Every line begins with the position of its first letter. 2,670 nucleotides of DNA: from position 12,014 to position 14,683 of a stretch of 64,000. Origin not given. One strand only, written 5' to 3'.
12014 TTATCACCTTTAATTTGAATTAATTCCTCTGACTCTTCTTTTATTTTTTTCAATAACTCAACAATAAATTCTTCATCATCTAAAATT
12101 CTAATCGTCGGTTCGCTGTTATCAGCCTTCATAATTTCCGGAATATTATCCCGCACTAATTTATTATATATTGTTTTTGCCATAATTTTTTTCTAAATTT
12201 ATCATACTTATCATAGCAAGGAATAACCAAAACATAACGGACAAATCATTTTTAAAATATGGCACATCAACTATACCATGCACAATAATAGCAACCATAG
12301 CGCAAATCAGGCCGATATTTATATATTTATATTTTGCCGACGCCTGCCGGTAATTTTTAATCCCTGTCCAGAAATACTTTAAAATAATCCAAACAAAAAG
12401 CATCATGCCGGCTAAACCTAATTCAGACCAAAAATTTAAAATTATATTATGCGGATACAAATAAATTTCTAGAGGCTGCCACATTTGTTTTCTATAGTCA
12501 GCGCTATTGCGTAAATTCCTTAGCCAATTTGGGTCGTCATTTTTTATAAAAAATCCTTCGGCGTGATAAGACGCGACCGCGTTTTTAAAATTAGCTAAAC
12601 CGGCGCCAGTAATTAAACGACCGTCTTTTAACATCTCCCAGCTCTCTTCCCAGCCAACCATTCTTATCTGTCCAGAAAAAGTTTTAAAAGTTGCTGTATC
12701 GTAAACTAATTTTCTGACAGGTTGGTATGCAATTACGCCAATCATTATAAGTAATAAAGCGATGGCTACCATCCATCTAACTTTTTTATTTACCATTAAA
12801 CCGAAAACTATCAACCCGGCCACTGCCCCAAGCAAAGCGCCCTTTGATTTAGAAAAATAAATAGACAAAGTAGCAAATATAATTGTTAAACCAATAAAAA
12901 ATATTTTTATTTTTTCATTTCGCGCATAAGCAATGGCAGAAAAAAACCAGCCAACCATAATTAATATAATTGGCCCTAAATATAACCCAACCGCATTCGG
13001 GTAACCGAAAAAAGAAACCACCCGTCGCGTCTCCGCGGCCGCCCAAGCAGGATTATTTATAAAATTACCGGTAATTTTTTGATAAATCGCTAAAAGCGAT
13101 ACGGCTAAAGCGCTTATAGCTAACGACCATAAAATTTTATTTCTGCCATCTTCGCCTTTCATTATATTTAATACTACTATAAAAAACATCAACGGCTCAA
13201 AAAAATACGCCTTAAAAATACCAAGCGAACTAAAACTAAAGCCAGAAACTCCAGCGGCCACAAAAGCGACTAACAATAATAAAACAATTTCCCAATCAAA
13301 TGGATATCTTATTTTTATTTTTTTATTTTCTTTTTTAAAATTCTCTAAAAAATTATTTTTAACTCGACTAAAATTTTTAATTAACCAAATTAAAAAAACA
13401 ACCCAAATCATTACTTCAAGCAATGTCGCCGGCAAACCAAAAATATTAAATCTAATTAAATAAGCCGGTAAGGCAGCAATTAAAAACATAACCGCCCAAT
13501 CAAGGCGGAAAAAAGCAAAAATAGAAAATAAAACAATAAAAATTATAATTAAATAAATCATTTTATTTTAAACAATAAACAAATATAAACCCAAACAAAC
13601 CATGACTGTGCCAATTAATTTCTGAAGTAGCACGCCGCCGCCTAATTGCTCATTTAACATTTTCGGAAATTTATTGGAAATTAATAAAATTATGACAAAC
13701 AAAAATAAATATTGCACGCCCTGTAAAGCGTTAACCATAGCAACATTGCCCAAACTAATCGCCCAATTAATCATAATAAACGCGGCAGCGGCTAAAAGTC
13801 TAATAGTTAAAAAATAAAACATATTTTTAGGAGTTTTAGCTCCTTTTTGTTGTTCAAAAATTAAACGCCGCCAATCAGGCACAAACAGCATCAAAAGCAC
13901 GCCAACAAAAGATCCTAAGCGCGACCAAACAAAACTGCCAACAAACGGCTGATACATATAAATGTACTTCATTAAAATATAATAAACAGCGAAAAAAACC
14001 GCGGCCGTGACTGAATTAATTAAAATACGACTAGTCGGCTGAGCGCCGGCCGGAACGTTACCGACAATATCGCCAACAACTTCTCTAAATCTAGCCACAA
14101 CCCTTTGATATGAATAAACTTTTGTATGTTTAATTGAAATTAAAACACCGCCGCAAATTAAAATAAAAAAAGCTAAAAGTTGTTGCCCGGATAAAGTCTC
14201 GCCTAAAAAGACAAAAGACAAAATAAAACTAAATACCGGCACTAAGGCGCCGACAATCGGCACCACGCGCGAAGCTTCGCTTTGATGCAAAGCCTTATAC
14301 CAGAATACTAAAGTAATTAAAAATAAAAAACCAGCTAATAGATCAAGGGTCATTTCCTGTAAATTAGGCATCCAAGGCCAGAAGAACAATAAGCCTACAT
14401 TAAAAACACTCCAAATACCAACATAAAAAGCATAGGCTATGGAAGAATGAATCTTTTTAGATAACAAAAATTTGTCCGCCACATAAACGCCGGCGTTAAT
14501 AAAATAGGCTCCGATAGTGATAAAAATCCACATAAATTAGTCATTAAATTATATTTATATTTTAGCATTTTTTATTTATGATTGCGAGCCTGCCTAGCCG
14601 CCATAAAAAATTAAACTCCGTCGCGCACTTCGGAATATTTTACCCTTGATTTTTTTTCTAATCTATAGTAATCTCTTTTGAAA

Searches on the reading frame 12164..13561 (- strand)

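Call 79: search_protein_families(library=pfam, proteins=[window:12164-13561:-], max_evalue=0.00001)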
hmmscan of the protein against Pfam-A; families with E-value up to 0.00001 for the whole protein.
window:12164-13561:- (465 aa): 1 family
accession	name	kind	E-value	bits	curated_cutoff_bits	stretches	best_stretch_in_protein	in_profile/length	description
PF04932.20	Wzy_C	-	1.6e-17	64.1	31.7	1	226-390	2-149/149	O-Antigen ligase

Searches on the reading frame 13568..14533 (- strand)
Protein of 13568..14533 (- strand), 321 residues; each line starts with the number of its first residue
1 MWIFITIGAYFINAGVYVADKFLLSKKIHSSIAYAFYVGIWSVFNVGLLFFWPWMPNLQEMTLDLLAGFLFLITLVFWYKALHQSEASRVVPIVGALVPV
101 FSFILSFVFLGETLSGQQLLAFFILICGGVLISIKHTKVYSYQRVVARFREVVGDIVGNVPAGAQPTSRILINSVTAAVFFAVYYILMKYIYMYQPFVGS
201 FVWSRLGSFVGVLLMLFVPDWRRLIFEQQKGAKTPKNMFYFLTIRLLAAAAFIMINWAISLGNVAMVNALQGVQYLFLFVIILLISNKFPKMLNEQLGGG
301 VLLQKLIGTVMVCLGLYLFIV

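Call 86: search_protein_families(library=pfam, proteins=[window:13568-14533:-], max_evalue=0.0001)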
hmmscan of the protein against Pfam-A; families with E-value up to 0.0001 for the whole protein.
window:13568-14533:- (321 aa): 1 family
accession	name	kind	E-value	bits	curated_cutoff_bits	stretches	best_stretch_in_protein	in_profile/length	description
PF00892.27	EamA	-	1.5e-10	41.9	28.2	1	2-133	3-134/135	EamA-like transporter family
